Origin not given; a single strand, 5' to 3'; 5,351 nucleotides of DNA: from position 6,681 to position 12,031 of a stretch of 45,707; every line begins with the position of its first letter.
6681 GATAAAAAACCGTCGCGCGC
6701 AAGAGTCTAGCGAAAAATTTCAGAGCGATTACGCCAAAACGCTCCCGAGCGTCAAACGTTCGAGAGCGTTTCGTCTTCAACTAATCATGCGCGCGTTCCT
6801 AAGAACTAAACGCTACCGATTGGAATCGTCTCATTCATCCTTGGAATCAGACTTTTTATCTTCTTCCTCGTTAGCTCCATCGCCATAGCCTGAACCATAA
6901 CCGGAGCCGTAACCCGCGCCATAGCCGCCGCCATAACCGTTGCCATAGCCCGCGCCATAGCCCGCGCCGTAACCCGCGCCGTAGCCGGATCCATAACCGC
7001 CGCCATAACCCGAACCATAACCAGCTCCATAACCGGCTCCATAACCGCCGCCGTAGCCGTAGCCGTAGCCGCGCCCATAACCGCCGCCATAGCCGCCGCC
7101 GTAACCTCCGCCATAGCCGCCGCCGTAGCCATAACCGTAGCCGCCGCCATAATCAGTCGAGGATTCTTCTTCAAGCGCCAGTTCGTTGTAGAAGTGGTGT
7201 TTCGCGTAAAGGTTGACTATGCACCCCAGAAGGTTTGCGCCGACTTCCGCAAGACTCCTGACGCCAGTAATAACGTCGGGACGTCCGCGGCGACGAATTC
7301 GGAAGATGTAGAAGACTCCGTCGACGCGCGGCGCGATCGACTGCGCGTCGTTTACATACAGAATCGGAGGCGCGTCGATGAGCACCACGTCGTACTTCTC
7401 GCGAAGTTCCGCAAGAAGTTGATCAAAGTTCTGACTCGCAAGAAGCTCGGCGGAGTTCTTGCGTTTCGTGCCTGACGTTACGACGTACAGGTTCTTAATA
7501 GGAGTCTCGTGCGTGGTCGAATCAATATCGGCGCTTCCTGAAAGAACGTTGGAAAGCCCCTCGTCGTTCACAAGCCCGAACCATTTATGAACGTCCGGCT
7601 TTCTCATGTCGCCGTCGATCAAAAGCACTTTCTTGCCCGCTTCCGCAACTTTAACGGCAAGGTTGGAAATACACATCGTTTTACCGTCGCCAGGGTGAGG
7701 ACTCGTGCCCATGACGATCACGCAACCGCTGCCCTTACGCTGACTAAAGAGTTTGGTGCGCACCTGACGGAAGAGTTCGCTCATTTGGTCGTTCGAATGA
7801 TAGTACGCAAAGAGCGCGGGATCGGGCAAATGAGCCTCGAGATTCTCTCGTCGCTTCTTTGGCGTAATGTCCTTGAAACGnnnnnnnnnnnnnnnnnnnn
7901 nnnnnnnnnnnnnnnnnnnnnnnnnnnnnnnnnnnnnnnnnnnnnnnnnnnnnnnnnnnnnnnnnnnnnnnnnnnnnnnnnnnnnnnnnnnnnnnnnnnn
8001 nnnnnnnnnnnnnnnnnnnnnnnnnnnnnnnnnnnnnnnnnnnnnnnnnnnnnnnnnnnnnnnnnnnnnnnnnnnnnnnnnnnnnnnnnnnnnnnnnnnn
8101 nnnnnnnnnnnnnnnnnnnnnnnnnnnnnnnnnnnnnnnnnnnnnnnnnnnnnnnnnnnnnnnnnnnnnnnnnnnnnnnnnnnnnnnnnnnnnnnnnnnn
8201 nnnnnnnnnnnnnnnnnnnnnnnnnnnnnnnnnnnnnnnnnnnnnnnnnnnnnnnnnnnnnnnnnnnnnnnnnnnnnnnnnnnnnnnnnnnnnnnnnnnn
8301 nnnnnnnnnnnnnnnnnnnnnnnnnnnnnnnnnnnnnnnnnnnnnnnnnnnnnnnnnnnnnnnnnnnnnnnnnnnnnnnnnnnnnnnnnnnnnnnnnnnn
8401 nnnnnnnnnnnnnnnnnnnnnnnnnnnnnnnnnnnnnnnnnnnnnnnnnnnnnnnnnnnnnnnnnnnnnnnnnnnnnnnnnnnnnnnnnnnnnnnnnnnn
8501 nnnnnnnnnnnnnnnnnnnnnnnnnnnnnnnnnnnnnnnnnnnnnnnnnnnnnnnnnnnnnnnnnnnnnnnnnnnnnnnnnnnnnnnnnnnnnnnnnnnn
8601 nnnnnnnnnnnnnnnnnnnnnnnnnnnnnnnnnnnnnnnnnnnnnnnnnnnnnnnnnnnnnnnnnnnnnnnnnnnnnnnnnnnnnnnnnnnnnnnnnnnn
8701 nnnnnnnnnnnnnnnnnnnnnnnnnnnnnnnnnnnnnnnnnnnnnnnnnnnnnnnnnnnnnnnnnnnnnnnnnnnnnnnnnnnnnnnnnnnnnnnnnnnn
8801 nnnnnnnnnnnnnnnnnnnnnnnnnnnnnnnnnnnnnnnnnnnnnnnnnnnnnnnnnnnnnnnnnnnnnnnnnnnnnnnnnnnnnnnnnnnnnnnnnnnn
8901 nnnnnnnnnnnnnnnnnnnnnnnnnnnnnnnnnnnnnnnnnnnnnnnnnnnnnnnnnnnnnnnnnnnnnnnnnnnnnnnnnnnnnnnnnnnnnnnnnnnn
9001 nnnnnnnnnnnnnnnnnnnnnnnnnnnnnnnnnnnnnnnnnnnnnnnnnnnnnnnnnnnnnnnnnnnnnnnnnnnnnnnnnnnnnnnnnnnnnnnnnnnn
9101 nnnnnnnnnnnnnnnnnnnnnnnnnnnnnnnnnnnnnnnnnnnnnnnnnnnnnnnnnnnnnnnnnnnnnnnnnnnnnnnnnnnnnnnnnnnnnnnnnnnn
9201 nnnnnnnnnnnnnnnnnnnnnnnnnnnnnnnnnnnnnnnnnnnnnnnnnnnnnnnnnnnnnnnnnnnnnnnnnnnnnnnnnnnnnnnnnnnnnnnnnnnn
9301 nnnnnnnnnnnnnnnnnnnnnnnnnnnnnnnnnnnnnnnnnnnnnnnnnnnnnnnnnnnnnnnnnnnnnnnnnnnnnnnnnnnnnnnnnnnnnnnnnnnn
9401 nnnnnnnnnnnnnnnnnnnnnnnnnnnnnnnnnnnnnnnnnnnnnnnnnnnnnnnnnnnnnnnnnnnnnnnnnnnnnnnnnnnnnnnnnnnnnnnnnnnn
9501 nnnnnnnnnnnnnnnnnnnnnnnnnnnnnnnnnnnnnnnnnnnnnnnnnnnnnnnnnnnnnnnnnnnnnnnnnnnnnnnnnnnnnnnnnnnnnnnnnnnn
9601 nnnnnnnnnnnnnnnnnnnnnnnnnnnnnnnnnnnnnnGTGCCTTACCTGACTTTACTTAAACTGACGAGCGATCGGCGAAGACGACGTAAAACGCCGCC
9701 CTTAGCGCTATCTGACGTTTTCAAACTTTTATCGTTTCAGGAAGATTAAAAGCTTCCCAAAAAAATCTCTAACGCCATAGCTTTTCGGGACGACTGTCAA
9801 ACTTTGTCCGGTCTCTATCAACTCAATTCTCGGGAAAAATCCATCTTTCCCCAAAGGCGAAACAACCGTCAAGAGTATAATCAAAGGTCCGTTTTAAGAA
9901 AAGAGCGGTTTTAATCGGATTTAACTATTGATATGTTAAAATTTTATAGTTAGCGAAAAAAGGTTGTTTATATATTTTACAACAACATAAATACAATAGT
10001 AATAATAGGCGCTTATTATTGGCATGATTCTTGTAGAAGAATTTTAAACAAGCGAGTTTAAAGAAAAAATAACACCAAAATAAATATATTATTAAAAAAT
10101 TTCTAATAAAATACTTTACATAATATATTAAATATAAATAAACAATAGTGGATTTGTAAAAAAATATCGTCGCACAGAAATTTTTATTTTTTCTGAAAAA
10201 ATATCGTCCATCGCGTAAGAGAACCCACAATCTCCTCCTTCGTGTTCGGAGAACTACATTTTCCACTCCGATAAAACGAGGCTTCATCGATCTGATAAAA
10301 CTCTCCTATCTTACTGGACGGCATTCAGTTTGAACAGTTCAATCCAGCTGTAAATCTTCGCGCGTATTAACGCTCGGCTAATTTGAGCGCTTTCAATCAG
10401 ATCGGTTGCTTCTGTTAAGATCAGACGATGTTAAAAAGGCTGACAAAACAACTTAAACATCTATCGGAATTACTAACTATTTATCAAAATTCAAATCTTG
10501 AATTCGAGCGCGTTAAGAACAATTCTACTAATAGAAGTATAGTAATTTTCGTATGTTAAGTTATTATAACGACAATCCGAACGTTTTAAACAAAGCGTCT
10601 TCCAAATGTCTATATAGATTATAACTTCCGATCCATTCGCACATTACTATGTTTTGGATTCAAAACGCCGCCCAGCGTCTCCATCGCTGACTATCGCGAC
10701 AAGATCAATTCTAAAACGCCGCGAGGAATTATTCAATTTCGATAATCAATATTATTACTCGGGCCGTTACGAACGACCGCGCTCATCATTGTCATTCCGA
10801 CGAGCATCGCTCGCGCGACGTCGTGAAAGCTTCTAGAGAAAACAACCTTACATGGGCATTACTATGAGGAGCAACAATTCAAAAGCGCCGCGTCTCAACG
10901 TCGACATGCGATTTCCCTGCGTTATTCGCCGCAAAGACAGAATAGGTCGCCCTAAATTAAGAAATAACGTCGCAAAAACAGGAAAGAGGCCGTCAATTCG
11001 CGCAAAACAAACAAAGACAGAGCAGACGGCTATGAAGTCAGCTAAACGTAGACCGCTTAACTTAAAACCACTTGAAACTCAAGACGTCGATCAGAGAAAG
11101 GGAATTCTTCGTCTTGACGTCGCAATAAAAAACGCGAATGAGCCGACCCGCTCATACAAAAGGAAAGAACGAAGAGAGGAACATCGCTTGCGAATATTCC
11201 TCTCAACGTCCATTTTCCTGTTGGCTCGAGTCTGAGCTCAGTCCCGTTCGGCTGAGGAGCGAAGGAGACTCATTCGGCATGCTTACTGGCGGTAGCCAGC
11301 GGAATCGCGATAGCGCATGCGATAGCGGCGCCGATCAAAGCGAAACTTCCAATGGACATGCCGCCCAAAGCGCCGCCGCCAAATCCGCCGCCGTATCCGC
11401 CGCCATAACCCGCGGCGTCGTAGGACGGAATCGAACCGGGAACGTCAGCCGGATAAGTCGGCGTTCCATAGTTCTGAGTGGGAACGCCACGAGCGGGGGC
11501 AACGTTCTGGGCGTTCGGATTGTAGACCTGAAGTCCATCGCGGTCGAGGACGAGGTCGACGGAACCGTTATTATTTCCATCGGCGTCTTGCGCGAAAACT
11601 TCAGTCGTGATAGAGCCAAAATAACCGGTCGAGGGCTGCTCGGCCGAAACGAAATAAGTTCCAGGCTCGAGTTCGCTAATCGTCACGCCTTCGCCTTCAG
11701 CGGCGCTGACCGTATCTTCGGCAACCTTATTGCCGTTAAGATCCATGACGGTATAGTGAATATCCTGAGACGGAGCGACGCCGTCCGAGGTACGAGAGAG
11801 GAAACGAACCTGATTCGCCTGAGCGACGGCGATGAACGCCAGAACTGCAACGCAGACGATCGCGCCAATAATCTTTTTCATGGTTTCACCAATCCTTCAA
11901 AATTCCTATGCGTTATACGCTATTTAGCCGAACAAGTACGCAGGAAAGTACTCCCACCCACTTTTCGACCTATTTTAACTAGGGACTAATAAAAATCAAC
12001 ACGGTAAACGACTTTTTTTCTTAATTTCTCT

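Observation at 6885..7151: BY-kinase with a hyper-expanded (G-x-G-Y)n tail: about 25 tyrosines in 89 residues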

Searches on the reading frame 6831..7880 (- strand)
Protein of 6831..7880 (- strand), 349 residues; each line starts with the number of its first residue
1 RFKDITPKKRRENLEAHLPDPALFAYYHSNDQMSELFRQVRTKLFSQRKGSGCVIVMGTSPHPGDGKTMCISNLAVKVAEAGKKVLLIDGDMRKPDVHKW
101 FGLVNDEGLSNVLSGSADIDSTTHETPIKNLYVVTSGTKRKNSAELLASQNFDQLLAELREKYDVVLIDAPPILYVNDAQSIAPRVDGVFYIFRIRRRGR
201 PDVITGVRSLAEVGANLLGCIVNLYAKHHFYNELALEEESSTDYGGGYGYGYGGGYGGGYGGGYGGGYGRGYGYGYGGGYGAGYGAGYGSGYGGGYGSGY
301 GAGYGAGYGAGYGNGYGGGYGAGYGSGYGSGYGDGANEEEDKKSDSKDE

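Call 21: search_protein_representatives(protein=window:6831-7880:-)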
Query: 349 residues. Proteins with E-value up to 0.001 (for the whole library): 73952; up to 1e-10: 48112; up to 1e-30: 1421. The best 150 are listed.
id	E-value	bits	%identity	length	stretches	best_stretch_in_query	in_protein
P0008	5.0e-127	440.3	62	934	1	4-343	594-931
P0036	2.5e-118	411.7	66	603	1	1-290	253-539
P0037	1.8e-97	343.0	56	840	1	9-285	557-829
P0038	1.4e-85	303.9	53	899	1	15-339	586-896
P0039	5.1e-85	302.1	52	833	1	18-282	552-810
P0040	5.5e-64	232.9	45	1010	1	15-293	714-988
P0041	3.3e-62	227.0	45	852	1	10-277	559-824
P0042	1.3e-56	208.6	40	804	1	20-275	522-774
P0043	7.0e-54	199.6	44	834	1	23-265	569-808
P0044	1.0e-53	199.1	44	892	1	21-301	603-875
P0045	5.4e-52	193.4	44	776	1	19-254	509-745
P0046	5.5e-52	193.4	40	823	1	20-267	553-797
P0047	6.2e-52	193.2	45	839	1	16-296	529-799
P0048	2.0e-51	191.5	44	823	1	22-283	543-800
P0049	2.7e-51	191.1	39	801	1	20-318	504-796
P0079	6.0e-47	176.8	40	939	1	5-278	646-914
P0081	7.7e-47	176.4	39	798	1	7-277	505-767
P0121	1.1e-44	169.3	45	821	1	18-288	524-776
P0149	7.7e-44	166.6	42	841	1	30-286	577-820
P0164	1.6e-43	165.5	43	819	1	19-297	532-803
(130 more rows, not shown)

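Call 47: list_cluster_members(proteins=[P0040, P0079, P0149, P0121, P0164, P0044, P0048, P0039, P0037, P0081])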
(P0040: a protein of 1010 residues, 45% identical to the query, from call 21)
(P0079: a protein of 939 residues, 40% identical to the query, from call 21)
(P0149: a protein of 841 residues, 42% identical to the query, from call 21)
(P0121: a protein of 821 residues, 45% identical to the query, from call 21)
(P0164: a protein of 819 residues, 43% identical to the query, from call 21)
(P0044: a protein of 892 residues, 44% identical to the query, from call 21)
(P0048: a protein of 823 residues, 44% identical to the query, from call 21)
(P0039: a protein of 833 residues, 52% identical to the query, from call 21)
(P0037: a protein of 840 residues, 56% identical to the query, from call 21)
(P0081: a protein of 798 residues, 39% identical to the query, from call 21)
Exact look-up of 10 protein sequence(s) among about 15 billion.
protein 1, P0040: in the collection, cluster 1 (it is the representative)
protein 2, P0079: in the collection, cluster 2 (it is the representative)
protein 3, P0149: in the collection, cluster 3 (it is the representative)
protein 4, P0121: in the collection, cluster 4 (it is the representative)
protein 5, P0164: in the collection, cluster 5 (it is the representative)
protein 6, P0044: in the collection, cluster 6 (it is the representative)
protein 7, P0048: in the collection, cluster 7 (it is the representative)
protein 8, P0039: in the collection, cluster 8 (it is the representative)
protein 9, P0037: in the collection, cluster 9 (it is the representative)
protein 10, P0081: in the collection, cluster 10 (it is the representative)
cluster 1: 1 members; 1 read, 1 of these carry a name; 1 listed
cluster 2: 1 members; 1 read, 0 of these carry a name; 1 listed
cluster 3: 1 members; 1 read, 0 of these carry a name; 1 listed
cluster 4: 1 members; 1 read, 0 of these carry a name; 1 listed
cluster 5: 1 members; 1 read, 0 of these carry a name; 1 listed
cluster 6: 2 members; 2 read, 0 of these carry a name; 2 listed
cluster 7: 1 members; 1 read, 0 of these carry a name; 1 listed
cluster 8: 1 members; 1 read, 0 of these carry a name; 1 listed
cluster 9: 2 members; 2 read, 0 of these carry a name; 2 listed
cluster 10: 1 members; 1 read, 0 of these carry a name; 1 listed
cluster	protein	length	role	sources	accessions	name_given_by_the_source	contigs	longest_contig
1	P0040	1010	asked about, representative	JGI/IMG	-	polysaccharide biosynthesis transport protein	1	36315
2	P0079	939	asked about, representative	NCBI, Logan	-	-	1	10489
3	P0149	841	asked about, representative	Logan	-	-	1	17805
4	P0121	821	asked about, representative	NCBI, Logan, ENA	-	-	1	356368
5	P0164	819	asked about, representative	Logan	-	-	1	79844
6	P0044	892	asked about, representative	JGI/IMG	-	-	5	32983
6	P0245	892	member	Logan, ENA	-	-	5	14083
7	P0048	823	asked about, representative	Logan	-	-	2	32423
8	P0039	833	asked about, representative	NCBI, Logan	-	-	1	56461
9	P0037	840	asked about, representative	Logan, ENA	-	-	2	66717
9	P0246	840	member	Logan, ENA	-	-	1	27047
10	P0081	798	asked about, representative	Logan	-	-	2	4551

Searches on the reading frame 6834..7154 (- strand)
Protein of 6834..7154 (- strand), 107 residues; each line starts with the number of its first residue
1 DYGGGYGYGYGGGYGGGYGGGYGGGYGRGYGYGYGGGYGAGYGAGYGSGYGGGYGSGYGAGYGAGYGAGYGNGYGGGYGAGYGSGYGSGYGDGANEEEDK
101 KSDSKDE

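Call 18: find_homologous_proteins(query=window:6834-7154:-, max_evalue=0.001)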
Query seq(107 aa) (107 aa): 17 proteins with E <= 0.001 among 8000 candidates.
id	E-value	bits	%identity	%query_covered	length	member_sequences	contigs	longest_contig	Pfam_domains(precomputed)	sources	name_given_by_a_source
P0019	9.8e-8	50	-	-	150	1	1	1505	-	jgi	jgi:hypothetical protein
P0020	4.6e-7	48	-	-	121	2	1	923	-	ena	-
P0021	1.2e-6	46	-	-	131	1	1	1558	-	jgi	jgi:hypothetical protein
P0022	1.9e-5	42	-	-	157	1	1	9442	-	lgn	-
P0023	2.4e-5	42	-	-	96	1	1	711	-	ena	-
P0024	4.5e-5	41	-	-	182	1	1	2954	-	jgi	-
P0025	4.9e-5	41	-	-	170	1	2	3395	-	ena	-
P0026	1.1e-4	40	-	-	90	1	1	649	-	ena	-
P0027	1.5e-4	39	-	-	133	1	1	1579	-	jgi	-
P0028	2.1e-4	39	-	-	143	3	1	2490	-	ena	-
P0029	2.4e-4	39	-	-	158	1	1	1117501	-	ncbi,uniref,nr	ncbi:hypothetical protein EVAR_78050_1 [Eumeta japonica]|uniref:Uncharacterized protein n=1 Tax=Eume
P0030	3.2e-4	38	-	-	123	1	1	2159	-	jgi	jgi:hypothetical protein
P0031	5.2e-4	38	77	12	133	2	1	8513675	-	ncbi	ncbi:hypothetical protein ACU4GG_18245 [Streptomyces nojiriensis]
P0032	5.7e-4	38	-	-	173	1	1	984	-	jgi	jgi:hypothetical protein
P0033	6.7e-4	37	-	-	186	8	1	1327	-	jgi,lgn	jgi:hypothetical protein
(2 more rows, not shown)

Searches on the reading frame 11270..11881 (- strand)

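Call 57: search_protein_families(library=ncbifam, proteins=[window:11270-11881:-], max_evalue=0.01)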
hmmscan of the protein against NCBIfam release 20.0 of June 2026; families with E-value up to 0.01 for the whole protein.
window:11270-11881:- (203 aa): 2 families
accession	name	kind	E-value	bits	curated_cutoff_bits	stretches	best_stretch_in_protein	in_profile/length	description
TIGR04183.1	Por_Secre_tail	domain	0.00062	19.7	23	1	38-80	18-58/72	T9SS type A sorting domain-containing protein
NF038113.1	T9SSA_dep_M36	equivalog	0.0094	14.1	885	0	42-85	817-860/869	T9SS-dependent M36 family metallopeptidase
